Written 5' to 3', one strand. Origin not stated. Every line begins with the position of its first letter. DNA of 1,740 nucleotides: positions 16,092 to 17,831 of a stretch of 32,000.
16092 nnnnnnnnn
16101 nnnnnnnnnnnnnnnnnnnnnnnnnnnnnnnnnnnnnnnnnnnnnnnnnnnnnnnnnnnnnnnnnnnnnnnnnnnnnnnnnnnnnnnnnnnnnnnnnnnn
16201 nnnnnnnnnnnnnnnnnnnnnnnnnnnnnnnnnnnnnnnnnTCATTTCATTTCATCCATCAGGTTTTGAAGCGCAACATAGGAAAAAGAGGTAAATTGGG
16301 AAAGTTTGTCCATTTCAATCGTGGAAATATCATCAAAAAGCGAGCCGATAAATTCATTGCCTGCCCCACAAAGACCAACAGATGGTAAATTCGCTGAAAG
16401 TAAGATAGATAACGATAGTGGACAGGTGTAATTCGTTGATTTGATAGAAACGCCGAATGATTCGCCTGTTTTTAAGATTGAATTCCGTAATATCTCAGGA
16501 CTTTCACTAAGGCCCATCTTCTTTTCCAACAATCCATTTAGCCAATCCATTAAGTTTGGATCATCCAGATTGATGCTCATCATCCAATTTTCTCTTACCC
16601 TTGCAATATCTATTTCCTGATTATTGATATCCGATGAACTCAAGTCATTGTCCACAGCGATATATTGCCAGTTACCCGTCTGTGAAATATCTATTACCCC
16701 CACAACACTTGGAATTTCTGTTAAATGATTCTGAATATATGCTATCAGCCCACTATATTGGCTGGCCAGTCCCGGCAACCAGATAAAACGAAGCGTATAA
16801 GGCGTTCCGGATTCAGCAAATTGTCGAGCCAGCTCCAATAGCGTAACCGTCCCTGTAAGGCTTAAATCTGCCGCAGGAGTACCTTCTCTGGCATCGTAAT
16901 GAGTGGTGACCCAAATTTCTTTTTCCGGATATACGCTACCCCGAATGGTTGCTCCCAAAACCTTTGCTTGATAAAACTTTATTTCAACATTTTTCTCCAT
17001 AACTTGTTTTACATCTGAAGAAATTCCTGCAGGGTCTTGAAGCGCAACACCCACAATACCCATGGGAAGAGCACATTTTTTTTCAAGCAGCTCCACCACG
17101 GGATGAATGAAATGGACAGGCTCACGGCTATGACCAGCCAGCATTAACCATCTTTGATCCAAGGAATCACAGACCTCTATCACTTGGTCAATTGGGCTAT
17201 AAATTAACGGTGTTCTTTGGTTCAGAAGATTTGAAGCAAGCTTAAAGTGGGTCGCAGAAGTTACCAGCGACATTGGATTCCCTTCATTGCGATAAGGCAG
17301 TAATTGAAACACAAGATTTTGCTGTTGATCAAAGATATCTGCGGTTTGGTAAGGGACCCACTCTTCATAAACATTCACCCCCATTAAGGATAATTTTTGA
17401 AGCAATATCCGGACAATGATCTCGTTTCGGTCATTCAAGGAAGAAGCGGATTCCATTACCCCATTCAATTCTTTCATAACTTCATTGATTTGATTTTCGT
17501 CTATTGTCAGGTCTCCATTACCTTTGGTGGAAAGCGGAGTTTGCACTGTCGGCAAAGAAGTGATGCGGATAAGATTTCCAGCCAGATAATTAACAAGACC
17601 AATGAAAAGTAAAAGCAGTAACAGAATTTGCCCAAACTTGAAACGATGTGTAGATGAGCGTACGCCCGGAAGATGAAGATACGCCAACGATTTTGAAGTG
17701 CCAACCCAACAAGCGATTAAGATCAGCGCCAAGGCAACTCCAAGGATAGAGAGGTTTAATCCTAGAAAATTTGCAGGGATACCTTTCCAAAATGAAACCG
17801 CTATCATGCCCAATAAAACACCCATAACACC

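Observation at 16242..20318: Giant FtsX/MacB-type permease with atypical 9-TM, three-ectodomain architecture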

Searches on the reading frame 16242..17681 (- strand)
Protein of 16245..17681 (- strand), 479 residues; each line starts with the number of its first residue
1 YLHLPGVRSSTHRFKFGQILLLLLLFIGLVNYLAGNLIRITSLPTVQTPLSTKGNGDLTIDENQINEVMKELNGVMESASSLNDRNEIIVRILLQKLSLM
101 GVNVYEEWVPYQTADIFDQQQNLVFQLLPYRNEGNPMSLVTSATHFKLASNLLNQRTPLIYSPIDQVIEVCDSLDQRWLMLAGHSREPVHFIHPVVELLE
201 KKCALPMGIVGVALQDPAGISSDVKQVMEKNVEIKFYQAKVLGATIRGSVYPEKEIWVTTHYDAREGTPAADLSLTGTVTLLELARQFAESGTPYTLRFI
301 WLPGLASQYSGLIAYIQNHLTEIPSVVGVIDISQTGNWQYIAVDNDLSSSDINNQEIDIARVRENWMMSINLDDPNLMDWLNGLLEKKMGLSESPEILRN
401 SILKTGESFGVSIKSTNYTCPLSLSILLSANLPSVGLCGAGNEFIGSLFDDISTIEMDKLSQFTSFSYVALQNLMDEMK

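Call 19: search_solved_structures(query=A2, max_evalue=0.01, show_alignments=3)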
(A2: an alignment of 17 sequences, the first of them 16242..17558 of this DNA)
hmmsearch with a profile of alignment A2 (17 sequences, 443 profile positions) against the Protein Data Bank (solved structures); distinct sequences matched with E-value up to 0.01: 43.
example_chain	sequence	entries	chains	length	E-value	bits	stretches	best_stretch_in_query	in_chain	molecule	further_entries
2ek8_A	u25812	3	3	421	9.5e-23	83.7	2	169-290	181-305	Aminopeptidase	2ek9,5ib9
6hc6_A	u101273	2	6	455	4.7e-20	74.8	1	13-294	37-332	Aminopeptidase YwaD | Aminopeptidase Y (Arg Lys Leu preference)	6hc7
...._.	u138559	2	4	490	3.4e-14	55.5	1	198-290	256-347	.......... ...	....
8ac7_B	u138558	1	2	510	3.8e-14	55.4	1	198-290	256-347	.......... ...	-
8acg_F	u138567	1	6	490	4.1e-14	55.2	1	198-290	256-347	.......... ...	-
8acr_A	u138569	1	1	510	4.6e-14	55.1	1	198-290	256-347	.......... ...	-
3iib_A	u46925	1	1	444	8e-12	47.7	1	168-277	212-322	Peptidase M28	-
3b3t_A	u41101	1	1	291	3.1e-10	42.4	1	193-288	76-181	Bacterial leucyl aminopeptidase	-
3b35_A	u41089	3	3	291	3.9e-10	42.1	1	193-288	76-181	Bacterial leucyl aminopeptidase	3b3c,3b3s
3b3v_A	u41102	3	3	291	5.4e-10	41.7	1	193-288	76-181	Bacterial leucyl aminopeptidase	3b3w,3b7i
1amp_A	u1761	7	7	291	5.4e-10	41.7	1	193-288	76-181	AMINOPEPTIDASE | PROTEIN (AMINOPEPTIDASE) | BACTERIAL LEUCYL AMINOPEPTIDASE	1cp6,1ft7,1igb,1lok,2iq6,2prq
2anp_A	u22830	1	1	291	5.5e-10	41.6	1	193-288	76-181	leucyl aminopeptidase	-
1rtq_A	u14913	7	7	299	6.1e-10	41.5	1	193-288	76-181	Bacterial leucyl aminopeptidase | Aminopeptidase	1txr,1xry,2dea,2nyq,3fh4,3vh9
3gux_A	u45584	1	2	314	3e-09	39.2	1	204-256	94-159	putative Zn-dependent exopeptidase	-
7tm3_7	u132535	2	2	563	3.9e-09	38.8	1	209-294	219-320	Nicalin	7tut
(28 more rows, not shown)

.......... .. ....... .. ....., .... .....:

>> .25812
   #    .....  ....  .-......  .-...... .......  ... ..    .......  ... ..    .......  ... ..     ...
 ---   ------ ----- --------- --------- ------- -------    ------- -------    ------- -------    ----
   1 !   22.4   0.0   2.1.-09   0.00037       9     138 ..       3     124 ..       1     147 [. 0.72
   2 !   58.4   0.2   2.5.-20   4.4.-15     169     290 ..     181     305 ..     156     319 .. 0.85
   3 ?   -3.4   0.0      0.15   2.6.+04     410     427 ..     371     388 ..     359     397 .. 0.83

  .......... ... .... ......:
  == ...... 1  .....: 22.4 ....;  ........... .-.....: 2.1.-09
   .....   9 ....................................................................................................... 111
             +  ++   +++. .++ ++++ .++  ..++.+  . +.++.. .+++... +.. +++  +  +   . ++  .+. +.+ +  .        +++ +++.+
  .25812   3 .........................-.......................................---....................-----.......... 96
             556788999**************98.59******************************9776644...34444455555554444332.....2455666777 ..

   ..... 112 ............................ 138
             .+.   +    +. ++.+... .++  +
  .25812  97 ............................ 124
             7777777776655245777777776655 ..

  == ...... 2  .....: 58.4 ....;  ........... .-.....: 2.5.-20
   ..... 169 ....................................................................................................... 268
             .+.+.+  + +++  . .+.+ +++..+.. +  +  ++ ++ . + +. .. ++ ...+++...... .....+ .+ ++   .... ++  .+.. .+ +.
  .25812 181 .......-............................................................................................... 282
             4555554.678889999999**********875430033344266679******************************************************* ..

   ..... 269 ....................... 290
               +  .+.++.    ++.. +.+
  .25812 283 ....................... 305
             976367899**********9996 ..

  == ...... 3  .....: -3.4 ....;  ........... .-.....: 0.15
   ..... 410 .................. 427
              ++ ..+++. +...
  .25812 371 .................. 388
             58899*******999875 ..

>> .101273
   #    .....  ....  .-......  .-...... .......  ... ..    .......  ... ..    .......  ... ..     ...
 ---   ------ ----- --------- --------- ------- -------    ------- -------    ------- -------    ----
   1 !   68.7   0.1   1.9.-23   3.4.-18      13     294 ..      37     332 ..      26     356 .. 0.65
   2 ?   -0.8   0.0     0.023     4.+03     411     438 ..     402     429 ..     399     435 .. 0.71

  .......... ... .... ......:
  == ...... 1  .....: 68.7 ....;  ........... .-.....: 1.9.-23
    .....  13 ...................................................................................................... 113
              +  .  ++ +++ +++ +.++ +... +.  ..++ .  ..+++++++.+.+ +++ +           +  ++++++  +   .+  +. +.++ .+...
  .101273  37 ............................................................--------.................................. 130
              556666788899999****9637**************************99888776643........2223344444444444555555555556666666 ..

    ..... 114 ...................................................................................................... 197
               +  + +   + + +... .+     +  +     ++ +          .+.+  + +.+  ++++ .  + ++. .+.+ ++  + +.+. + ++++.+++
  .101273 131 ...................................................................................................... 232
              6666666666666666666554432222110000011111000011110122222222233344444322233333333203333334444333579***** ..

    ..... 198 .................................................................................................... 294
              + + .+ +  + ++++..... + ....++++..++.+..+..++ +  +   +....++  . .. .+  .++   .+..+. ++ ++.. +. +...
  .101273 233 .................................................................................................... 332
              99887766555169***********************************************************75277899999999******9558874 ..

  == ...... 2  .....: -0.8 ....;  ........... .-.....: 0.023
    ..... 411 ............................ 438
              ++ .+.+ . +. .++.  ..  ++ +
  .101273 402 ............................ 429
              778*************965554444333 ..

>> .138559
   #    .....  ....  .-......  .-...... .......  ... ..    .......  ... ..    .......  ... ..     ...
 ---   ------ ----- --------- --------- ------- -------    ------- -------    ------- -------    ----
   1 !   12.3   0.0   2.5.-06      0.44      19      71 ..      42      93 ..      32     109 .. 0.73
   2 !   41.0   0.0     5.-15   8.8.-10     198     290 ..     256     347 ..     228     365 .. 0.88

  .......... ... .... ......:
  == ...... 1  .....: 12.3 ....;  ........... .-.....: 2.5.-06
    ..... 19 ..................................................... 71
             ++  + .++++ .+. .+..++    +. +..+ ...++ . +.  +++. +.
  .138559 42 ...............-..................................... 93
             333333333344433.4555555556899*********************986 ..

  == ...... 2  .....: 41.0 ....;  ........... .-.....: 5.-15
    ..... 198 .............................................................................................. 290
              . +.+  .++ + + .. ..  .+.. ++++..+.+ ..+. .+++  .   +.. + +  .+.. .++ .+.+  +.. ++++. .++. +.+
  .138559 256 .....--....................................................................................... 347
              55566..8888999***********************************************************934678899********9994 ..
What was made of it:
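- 16245..17564 (-): C-terminal ectodomain (aa 919-1358) with a PA + M28 aminopeptidase fold and a degenerate active site. The window has H, D, D, L, A, S, G where the canonical residues are H, D, D, E, E, D, H. A conserved Cys pair lies at C1299/C1317. Profile vs PDB: 2ek8 E 9.5e-23, YwaD 6hc6 E 4.7e-20 (call 19).
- The profile hits PA-M28 aminopeptidases at 1e-23 to 1e-20 (call 19).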

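Call 26: predict_structure(alignment_id=A2)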
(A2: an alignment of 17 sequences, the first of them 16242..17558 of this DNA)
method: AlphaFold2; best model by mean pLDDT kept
length: 438 residues; sequences in the alignment: 17
mean_pLDDT: 86.3   pTM: 0.89
mean pLDDT of the five models: 86.3, 86.0, 84.0, 79.4, 78.7
residues with pLDDT >= 90: 242; 70-90: 151; 50-70: 27; < 50: 18
segments of 3 or more residues with pLDDT < 50: 1-15
pLDDT, mean of each block of 10 residues (from residue 1): 34 59 95 91 91 95 92 91 88 85 82 83 90 89 90 90 90 72 78 91 97 97 89 96 95 97 89 93 95 93 74 58 88 90 78 89 84 76 90 93 89 94 93 86
secondary structure, 60 per line:
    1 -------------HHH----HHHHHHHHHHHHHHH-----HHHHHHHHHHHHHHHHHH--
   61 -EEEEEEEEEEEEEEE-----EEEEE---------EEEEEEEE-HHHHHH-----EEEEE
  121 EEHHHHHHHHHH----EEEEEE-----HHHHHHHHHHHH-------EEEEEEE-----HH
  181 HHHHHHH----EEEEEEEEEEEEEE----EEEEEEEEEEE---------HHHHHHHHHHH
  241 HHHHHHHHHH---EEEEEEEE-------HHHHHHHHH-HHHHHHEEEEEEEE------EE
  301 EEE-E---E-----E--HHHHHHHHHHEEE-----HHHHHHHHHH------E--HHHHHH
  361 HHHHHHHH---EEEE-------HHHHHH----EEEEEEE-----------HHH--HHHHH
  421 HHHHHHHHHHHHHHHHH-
elements in order: H21-35 H41-58 E62-76 E82-86 E96-103 H105-110 E116-122 H123-132 E137-142 H148-159 E167-173 H179-187 E192-205 E210-220 H230-250 E254-261 H269-277 H279-284 E285-292 E299-303 H318-327 E328-330 H336-345 H355-368 E372-375 H383-388 E393-399 H416-437
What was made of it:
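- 16245..17564 (-): AF2 pLDDT 86.3 (call 26).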

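Call 32: fold_search(model_id=the predicted structure, library=pdb)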
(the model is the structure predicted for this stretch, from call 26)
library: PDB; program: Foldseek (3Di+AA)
matches with E <= 10: 1216; with E <= 0.001: 359
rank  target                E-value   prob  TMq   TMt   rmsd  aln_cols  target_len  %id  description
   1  6hc6_A                7.8e-21  1.00  0.52  0.56   7.8       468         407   11  The structure of BSAP, a zinc aminopeptidase from Bacillus subtilis (released 2019-08-28)
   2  6hc6_C                1.4e-20  1.00  0.52  0.55   7.9       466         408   11  The structure of BSAP, a zinc aminopeptidase from Bacillus subtilis (released 2019-08-28)
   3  6hc7_A                2.3e-20  1.00  0.52  0.56   7.8       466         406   11  The crystal structure of BSAP, a zinc aminopeptidase from Bacillus subtilis (medium resolution) (released 2019-08-28)
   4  2ek8                  3.4e-19  1.00  0.49  0.52   8.7       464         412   12  Aminopeptidase from Aneurinibacillus sp. strain AM-1 (released 2008-03-25)
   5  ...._A                4.1e-18  1.00  0.52  0.49   9.4       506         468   12  Structure of Pseudomonas aeruginosa aminopeptidase, PaAP (released 2023-07-12)
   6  8acg_C                6.6e-18  1.00  0.52  0.48   9.8       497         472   12  Structure of Pseudomonas aeruginosa aminopeptidase, PaAP_T E340A mutant (released 2023-07-12)
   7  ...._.                1.5e-17  1.00  0.54  0.51   9.3       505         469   11  Structure of Pseudomonas aeruginosa aminopeptidase, PaAP_T (released 2023-07-12)
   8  8acr                  2.7e-17  1.00  0.50  0.45   9.7       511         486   12  Structure of Pseudomonas aeruginosa aminopeptidase, PaAP (released 2023-07-12)
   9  8acg_B                2.7e-17  1.00  0.49  0.47  10.1       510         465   11  Structure of Pseudomonas aeruginosa aminopeptidase, PaAP_T E340A mutant (released 2023-07-12)
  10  8ac7_A                2.8e-17  1.00  0.51  0.47   9.3       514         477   12  Structure of Pseudomonas aeruginosa aminopeptidase, PaAP (released 2023-07-12)
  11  8acg_F                3.9e-17  1.00  0.49  0.46   9.6       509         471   11  Structure of Pseudomonas aeruginosa aminopeptidase, PaAP_T E340A mutant (released 2023-07-12)
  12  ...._B                4.1e-17  1.00  0.52  0.48   9.7       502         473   12  Structure of Pseudomonas aeruginosa aminopeptidase, PaAP_T (released 2023-07-12)
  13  7zqs_B                4.1e-17  1.00  0.43  0.31  13.8       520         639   12  Cryo-EM Structure of Human Transferrin Receptor 1 bound to DNA Aptamer (released 2022-08-17)
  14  8acg_E                4.3e-17  1.00  0.50  0.47  10.0       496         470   11  Structure of Pseudomonas aeruginosa aminopeptidase, PaAP_T E340A mutant (released 2023-07-12)
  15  8acg_A                6.3e-17  1.00  0.50  0.47   9.7       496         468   12  Structure of Pseudomonas aeruginosa aminopeptidase, PaAP_T E340A mutant (released 2023-07-12)
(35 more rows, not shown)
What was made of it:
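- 16245..17564 (-): Foldseek 6hc6 E 7.8e-21, then PaAP, TfR1 and GCPII (call 32).
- On Peptidase family M28 (active aminopeptidases): calls 19, 26, 32.
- Closest known: PA-domain M28 aminopeptidases. Same: The whole-domain fold and the order of parts match: N-lobe, PA insert, M28 core (calls 19, 32).
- Foldseek hits BSAP, PaAP, TfR1 and GCPII at 1e-21 to 1e-13 (call 32). The same pattern of loss is seen in the non-catalytic relatives TfR1 and nicalin, which appear among the hits (calls 19, 32).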

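Call 57: search_protein_representatives(protein=window:16245-17681:-)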
Query: 479 residues. Proteins with E-value up to 0.001 (for the whole library): 85; up to 1e-10: 18; up to 1e-30: 8. The best 85 are listed.
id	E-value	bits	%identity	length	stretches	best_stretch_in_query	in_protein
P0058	2.2e-244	828.0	94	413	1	75-479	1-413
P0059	5.3e-54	200.4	34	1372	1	23-475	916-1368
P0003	2.3e-52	195.1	30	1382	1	13-478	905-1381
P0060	2.1e-47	178.7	42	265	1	241-476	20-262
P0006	5.0e-47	177.4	32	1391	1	67-475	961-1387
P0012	3.4e-37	145.1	33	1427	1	230-479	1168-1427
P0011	2.4e-36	142.3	28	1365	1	27-474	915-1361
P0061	6.7e-34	134.2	31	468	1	238-473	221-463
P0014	9.8e-29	117.2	27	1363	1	15-473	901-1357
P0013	1.6e-27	113.2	31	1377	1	207-469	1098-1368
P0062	5.3e-26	108.1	29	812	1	245-473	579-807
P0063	8.3e-26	107.5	32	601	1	244-471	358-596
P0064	1.7e-25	106.5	32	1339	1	241-462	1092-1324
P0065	2.0e-25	106.2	34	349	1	244-472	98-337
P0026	1.9e-21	93.2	30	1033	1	239-472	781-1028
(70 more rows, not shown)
